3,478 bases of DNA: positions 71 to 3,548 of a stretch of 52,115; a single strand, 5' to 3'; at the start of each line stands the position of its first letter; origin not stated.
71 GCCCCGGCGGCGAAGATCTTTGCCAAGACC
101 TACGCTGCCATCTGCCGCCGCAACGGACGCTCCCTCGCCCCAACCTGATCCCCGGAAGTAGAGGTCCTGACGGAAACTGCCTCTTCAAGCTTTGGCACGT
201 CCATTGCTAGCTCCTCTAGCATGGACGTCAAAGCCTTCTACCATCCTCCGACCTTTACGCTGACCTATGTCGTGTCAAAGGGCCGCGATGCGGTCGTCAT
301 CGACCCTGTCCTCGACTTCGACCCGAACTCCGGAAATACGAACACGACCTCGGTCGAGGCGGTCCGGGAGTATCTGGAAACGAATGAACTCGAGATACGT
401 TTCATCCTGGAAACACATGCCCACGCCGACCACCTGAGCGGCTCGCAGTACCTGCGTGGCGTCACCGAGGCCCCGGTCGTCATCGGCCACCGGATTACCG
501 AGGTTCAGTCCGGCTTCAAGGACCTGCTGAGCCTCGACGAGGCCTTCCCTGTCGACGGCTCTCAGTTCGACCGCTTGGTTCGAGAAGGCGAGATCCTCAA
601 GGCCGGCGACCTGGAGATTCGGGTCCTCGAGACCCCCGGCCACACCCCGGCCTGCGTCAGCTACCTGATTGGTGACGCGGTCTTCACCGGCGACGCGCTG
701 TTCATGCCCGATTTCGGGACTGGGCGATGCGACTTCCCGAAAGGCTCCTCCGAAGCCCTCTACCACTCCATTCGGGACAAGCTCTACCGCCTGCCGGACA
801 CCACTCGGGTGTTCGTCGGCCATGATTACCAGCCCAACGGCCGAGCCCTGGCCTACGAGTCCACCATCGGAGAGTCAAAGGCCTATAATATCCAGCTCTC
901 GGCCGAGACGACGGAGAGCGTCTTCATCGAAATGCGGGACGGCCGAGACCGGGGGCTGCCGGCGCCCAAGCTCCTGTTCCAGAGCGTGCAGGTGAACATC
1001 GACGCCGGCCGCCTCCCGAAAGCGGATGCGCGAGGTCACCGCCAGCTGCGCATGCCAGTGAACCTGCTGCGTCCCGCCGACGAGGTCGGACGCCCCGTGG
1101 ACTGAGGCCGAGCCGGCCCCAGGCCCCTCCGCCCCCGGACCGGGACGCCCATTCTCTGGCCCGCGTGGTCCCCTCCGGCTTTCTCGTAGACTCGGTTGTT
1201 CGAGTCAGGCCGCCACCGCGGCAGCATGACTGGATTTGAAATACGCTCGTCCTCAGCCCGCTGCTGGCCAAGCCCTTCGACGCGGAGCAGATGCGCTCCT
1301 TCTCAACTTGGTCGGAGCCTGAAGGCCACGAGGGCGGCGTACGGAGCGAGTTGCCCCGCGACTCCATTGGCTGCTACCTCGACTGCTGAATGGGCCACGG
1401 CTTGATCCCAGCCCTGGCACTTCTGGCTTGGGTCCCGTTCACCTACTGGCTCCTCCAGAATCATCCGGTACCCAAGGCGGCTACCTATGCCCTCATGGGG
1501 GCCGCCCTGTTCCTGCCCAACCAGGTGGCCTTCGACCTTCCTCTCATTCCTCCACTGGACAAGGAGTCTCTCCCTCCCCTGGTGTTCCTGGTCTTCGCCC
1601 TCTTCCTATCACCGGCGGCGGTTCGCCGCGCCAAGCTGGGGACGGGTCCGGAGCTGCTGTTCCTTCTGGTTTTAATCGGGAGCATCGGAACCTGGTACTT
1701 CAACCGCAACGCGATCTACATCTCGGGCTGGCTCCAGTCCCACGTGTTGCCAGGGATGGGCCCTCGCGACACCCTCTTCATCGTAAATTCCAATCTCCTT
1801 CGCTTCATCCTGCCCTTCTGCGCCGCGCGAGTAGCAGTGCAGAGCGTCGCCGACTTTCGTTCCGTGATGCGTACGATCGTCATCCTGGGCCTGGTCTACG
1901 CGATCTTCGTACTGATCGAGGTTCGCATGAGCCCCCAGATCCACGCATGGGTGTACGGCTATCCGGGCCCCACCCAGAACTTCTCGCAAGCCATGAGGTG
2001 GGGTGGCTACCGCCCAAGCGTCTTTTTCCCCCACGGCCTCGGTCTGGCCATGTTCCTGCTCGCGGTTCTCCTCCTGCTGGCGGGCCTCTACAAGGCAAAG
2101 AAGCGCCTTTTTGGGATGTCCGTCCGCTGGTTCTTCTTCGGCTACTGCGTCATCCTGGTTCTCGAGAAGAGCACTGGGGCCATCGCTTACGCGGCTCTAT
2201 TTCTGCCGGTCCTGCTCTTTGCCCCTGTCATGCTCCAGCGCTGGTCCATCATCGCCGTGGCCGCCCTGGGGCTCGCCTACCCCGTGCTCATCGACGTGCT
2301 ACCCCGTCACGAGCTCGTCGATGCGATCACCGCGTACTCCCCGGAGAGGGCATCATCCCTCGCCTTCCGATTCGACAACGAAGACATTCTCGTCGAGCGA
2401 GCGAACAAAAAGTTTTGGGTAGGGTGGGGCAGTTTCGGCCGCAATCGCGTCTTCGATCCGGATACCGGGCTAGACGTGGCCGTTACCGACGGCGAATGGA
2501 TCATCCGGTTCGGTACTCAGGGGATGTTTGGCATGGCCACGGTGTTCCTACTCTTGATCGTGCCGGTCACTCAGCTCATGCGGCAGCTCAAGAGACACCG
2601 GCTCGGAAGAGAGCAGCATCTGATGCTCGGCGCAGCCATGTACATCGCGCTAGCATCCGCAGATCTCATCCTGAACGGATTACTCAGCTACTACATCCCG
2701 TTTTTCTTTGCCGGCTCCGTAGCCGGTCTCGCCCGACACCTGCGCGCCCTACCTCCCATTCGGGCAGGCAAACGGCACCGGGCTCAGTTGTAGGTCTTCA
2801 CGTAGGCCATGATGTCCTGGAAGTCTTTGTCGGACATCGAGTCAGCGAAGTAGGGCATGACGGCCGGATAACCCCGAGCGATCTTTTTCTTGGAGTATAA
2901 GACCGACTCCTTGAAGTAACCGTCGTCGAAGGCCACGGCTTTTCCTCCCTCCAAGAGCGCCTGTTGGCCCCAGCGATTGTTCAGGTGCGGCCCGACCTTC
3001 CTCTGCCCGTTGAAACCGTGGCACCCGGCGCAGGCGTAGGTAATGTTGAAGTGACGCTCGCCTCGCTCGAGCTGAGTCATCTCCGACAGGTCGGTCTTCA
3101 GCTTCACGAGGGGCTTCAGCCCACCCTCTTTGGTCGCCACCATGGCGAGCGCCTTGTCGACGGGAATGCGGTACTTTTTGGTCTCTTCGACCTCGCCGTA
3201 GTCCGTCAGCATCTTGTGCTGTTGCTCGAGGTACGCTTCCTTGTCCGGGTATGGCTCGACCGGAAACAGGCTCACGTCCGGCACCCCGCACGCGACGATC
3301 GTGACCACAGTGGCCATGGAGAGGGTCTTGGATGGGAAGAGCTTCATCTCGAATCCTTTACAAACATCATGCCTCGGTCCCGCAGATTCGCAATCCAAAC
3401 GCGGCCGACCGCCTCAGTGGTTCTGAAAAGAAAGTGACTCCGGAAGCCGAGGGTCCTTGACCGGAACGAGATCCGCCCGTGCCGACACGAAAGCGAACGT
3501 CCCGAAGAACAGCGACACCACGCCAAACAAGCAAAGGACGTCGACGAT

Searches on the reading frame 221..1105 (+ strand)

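Call 10: search_protein_families(library=pfam, proteins=[window:221-1105:+], max_evalue=0.001)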
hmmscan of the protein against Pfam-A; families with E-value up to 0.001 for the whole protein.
window:221-1105:+ (294 aa): 2 families
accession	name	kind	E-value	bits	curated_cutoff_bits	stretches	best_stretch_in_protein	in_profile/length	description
PF00753.33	Lactamase_B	-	3.7e-22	79.7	22.7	1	10-201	3-196/196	Metallo-beta-lactamase superfamily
PF12706.13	Lactamase_B_2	-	1.1e-05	25.5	27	1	25-162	3-146/200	Beta-lactamase superfamily domain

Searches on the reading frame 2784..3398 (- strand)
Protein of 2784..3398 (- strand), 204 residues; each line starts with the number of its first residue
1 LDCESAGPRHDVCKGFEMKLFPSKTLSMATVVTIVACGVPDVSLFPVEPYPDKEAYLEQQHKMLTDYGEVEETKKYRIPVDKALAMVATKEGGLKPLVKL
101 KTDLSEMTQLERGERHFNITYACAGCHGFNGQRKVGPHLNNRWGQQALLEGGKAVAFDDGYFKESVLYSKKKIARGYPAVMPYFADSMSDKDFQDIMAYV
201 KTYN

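Call 48: search_protein_families(library=pfam, proteins=[window:2784-3398:-], max_evalue=0.0001)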
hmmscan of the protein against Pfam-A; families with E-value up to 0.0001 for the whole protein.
window:2784-3398:- (204 aa): 2 families
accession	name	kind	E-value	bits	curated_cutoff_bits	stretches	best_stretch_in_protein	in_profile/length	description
PF00034.26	Cytochrom_C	-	9.2e-09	36.9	21.3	1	111-202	2-88/90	Cytochrome c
PF13442.11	Cytochrome_CBB3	-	3.7e-08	34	27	1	109-200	2-68/68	Cytochrome C oxidase, cbb3-type, subunit III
